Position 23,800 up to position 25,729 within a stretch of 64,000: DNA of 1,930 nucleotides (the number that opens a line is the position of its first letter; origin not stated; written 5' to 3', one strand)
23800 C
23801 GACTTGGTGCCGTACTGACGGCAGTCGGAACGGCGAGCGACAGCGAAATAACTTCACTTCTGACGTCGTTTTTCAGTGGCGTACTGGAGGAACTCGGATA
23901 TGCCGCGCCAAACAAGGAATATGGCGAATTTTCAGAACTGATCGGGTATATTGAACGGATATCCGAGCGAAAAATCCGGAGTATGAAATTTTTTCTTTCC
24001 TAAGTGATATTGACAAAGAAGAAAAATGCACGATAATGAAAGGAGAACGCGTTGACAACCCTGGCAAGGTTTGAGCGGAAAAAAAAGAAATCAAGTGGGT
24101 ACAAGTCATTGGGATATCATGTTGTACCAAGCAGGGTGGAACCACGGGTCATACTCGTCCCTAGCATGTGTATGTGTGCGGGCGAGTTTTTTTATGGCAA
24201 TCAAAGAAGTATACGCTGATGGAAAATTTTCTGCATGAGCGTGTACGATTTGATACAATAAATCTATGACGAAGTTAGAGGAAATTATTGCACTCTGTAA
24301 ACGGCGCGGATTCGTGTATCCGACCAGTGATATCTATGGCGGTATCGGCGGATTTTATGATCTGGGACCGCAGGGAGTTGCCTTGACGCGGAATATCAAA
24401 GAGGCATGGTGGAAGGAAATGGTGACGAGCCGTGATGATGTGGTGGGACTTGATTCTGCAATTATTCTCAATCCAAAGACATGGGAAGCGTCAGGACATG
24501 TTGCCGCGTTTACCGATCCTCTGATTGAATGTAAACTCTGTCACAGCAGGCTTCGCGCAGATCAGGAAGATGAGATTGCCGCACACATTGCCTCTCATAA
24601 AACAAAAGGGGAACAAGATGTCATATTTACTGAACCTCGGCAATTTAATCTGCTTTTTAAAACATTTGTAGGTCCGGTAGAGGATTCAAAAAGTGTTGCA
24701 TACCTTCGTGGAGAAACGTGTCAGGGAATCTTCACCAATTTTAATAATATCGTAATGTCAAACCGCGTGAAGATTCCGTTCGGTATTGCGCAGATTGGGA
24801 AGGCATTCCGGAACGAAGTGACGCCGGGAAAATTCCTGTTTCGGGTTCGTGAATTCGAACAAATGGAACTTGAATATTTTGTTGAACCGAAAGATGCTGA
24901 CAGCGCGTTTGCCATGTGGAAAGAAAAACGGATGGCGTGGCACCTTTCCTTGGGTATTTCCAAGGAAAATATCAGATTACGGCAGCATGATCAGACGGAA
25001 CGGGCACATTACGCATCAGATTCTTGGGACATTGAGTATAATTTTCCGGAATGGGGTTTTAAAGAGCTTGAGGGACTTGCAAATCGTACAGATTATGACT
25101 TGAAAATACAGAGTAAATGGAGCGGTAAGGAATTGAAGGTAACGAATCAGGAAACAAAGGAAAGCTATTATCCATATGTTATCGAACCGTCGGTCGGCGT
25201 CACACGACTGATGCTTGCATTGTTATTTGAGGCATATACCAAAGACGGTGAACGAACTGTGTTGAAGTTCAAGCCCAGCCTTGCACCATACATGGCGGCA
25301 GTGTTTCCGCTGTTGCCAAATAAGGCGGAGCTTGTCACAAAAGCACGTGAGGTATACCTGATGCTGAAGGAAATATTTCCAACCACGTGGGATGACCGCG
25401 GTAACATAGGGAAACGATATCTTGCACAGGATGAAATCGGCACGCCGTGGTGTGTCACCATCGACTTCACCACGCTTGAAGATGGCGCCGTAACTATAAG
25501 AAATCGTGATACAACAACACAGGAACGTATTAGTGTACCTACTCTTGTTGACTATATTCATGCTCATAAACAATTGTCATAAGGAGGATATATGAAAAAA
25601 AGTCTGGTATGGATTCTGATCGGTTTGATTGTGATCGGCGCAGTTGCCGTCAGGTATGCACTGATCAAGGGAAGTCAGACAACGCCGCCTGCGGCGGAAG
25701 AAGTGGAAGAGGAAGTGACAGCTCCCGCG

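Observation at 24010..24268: Glycine T-box-like leader with very compact Stem I upstream of alpha2-type glyS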

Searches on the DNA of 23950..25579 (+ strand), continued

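Call 86: search_with_rna_model(model_id=R1, sources=[L089, L090, L091, L092, L093, L094, L095, L096, L097, L098, L099, L100, L101, L102, L103, L104, L105, L106, L107, L108, L109, L110, L111, L112, L113, L114, L115, L116, L117, L118, L119, L120, L121, L122, L123, L124, L125, L126, L127, L128], max_evalue=0.01)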
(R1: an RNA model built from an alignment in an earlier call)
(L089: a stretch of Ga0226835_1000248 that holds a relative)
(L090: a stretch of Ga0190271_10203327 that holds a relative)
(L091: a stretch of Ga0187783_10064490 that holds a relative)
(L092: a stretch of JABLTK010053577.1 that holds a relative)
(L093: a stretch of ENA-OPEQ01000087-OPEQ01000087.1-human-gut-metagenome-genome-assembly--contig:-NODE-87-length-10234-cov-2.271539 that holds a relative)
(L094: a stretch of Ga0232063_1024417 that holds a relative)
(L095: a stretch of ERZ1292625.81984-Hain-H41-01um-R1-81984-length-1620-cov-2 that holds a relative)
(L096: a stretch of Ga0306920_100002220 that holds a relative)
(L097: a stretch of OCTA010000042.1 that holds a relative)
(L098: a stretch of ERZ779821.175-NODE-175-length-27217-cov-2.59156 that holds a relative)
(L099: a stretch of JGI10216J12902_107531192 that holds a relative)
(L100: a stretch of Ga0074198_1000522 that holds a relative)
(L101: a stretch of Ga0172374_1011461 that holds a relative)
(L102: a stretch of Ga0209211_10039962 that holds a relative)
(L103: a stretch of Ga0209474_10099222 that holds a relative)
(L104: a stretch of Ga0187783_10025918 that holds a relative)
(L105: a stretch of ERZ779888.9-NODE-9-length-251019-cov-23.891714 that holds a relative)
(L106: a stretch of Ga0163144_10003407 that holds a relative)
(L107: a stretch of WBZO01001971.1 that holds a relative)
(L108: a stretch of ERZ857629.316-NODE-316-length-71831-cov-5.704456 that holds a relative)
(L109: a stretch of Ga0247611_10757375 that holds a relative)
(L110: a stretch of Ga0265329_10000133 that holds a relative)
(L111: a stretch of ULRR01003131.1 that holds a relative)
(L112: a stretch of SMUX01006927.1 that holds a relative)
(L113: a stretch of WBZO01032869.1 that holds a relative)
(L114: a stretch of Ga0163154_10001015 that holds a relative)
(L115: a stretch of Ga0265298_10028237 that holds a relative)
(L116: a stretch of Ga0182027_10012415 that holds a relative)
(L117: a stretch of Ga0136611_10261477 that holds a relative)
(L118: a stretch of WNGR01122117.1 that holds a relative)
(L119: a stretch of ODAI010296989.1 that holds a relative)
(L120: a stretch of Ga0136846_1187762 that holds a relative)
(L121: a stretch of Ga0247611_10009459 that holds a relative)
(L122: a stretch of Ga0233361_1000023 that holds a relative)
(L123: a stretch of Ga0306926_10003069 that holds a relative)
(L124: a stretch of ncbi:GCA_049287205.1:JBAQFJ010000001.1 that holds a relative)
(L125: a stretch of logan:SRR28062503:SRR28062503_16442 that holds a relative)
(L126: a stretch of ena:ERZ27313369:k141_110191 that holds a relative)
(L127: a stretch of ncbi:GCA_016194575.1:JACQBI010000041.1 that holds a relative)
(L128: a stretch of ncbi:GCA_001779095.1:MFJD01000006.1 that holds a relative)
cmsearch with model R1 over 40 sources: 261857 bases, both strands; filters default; matches with E-value up to 0.01: 21.
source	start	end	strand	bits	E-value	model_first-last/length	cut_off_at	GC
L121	5689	5805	+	104.6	6.9e-25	1-121/121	no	0.37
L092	531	650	+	103.3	1.5e-24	1-121/121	no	0.47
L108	13140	13259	-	103.3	1.5e-24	1-121/121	no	0.47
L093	4464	4584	-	101.6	4.2e-24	1-121/121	no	0.46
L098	2685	2805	+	101.6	4.2e-24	1-121/121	no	0.46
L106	5783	5905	+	98.3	3e-23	1-121/121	no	0.48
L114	292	414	+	98.3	3e-23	1-121/121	no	0.48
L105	3420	3539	-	96.6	8.2e-23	1-121/121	no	0.47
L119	4881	5002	-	93.6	4.7e-22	1-121/121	no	0.43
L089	1669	1791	-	93.6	4.8e-22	1-121/121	no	0.54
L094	8891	9013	-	93.6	4.8e-22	1-121/121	no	0.54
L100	2639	2755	+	89.5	5.5e-21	1-121/121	no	0.38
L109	1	108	-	85.2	7e-20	1-108/121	3'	0.34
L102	73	207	-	79.2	2.5e-18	1-121/121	no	0.47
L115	1854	1956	-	78.4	4.1e-18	1-121/121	no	0.52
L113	104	224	-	77.1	8.4e-18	1-121/121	no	0.5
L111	4521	4620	+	76.3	1.4e-17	1-121/121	no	0.41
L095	299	428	-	74.7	3.5e-17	1-121/121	no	0.52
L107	5516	5623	-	68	1.9e-15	1-121/121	no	0.59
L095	450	537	-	49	1.5e-10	1-121/121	no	0.49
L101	2590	2687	-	44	3e-09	1-121/121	no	0.56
